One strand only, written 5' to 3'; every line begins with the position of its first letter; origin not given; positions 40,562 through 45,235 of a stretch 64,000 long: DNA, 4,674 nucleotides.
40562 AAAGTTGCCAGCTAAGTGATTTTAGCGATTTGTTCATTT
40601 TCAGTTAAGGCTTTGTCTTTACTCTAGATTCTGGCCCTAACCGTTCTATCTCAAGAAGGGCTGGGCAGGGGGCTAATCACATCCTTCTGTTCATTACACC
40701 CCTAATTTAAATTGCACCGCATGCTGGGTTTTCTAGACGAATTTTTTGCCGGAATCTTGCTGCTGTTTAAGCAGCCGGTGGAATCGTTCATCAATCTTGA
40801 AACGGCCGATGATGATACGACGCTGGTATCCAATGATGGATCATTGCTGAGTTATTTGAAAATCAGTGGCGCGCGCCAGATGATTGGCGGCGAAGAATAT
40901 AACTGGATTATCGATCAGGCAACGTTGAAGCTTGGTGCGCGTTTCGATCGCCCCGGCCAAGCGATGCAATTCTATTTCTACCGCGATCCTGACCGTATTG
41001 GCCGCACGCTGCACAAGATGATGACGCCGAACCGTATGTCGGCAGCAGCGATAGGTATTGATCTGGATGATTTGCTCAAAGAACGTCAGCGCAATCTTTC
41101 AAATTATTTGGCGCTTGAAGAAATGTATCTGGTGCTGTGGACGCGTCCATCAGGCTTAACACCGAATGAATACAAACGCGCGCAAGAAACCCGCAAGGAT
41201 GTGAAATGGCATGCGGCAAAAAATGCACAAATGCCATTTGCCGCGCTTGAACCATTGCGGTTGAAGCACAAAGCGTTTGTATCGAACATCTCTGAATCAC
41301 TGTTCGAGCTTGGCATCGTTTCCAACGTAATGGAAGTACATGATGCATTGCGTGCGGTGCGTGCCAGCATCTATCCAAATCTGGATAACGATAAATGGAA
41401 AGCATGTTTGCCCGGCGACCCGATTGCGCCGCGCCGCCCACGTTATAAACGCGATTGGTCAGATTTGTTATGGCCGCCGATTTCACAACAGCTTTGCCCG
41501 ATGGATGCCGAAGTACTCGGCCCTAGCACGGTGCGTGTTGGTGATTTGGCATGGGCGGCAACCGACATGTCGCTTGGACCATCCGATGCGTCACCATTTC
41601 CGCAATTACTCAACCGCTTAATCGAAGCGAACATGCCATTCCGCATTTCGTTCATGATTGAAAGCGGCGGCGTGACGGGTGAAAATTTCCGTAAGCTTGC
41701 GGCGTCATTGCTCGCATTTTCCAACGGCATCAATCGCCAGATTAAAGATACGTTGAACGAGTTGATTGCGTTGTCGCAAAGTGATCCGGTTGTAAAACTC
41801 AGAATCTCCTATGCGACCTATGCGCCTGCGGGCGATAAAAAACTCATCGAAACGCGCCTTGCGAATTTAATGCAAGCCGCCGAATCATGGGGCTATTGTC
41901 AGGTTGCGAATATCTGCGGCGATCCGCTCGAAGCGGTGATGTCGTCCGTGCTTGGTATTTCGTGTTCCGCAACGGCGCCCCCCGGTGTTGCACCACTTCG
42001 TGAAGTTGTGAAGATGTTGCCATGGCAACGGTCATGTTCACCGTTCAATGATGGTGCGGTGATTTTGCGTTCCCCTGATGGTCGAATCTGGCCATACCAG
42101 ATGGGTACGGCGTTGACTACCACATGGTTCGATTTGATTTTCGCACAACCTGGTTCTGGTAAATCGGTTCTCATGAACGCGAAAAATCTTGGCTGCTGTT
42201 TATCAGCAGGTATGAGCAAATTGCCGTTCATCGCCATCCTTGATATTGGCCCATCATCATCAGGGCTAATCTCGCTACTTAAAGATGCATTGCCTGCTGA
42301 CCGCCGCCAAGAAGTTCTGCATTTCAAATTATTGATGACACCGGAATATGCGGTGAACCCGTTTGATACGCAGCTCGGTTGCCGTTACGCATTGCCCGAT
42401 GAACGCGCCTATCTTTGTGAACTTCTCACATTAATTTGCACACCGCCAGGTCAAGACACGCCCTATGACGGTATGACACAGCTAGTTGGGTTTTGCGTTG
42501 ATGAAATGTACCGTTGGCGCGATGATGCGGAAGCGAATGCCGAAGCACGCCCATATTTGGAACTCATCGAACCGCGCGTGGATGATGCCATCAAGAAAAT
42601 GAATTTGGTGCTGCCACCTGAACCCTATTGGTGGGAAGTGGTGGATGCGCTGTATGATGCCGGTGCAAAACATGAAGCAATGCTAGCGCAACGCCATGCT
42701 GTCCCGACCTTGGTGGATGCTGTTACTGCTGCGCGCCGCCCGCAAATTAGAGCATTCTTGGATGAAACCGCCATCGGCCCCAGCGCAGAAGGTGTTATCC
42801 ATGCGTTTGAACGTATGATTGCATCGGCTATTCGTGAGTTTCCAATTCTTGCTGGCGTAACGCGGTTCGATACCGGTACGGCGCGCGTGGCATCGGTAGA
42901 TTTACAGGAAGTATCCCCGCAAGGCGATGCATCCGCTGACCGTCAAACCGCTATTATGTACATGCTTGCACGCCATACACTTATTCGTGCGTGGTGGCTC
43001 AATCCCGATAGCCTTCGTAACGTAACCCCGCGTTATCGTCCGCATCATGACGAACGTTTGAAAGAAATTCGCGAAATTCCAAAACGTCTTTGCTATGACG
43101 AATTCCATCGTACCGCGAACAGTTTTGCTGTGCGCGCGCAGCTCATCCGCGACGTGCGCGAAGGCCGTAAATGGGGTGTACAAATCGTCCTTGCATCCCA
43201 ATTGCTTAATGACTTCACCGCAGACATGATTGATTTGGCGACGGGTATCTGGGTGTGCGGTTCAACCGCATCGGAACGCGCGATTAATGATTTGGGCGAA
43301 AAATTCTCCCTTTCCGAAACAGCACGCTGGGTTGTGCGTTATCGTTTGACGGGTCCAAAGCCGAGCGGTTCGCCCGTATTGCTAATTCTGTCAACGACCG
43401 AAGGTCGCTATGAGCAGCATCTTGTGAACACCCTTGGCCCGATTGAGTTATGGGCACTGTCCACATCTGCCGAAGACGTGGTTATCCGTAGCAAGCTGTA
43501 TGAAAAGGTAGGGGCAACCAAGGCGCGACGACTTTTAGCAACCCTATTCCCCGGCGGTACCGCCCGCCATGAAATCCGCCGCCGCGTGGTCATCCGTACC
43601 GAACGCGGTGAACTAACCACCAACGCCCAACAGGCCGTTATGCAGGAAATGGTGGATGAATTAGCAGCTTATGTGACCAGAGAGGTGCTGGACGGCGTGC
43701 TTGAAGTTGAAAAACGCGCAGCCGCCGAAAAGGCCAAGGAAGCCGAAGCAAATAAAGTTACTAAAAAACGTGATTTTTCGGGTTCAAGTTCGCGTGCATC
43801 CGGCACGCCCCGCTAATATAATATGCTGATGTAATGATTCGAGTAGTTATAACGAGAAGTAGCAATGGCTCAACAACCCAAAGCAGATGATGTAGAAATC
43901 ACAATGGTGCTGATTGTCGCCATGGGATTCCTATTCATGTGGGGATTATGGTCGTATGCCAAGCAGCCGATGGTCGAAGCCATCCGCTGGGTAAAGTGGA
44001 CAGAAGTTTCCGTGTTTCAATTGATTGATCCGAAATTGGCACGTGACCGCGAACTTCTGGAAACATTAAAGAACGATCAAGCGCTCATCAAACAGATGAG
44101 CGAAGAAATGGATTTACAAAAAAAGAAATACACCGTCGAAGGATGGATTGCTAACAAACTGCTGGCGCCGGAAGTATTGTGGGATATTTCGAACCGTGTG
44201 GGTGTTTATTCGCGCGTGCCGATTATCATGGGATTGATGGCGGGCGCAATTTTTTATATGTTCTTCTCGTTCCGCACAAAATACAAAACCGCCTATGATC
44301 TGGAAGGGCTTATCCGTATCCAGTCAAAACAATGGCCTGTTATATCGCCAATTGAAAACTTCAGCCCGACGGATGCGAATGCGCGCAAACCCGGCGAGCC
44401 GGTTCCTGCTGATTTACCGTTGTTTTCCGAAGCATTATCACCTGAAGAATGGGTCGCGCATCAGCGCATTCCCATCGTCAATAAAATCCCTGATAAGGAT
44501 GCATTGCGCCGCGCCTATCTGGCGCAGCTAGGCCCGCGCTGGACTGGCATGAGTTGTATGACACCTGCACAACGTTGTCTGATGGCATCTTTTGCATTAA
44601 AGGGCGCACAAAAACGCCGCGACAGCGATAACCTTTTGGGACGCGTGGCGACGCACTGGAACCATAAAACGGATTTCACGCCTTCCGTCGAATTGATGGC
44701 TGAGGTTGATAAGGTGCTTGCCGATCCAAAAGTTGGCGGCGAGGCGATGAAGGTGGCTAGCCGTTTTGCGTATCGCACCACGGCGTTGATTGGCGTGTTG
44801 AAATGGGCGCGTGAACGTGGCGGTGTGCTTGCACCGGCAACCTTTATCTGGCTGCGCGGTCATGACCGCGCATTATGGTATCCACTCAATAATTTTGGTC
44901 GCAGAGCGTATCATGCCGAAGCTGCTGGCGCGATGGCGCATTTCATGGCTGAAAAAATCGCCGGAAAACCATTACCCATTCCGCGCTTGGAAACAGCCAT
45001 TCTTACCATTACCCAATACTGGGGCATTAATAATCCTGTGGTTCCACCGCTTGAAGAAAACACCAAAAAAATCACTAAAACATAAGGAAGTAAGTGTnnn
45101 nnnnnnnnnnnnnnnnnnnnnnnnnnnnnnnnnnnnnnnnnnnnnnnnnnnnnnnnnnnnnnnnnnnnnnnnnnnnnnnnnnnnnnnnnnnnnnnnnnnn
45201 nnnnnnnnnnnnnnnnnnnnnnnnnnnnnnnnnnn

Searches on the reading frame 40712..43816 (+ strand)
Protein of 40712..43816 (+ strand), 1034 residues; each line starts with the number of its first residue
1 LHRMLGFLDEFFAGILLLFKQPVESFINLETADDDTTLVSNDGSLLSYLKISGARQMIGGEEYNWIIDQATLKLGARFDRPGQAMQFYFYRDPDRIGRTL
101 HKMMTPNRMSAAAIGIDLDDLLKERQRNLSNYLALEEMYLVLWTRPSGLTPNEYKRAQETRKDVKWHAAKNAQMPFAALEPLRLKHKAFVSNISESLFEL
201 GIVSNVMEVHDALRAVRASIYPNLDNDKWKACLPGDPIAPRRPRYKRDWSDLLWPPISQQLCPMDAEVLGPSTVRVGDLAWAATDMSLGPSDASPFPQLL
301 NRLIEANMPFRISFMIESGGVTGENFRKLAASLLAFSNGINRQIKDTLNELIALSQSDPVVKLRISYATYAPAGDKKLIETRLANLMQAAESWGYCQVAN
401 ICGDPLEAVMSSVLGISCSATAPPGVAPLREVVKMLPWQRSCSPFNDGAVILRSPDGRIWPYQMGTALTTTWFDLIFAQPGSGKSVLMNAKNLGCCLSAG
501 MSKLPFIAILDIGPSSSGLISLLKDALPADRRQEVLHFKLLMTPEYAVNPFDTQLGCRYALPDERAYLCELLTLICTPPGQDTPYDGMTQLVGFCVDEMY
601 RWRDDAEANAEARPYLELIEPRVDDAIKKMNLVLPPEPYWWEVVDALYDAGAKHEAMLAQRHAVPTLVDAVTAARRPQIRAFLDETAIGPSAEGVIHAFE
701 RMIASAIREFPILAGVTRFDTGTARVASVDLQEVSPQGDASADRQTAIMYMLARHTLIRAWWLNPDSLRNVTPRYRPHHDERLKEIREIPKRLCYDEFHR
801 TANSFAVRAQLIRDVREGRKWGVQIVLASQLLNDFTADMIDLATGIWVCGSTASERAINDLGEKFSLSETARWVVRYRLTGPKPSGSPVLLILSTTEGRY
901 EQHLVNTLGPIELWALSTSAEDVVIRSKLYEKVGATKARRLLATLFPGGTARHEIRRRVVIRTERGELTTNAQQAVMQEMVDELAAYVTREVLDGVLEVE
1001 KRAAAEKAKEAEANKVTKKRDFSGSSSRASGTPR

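Call 22: search_protein_families(library=pfam, proteins=[window:40712-43816:+], max_evalue=0.01)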
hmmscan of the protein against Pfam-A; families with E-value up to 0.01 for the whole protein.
window:40712-43816:+ (1034 aa): 0 families

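Call 76: search_protein_families(library=ncbifam, proteins=[window:40712-43816:+], max_evalue=0.01)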
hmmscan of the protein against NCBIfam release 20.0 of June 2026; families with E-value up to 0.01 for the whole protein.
window:40712-43816:+ (1034 aa): 1 family
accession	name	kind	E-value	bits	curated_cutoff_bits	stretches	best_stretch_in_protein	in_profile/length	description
TIGR00929.1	VirB4_CagE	subfamily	0.0089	14.3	643.1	0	22-56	7-41/792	VirB4 family type IV secretion/conjugal transfer ATPase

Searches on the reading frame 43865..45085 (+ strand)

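Call 22: search_protein_families(library=pfam, proteins=[window:43865-45085:+], max_evalue=0.01)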
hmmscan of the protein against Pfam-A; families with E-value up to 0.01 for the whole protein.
window:43865-45085:+ (406 aa): 1 family
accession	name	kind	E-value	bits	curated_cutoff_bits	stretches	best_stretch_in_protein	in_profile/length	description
PF23127.1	DotM_C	-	3e-45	155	27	1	215-382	4-170/172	DotM, C-terminal cytoplasmic domain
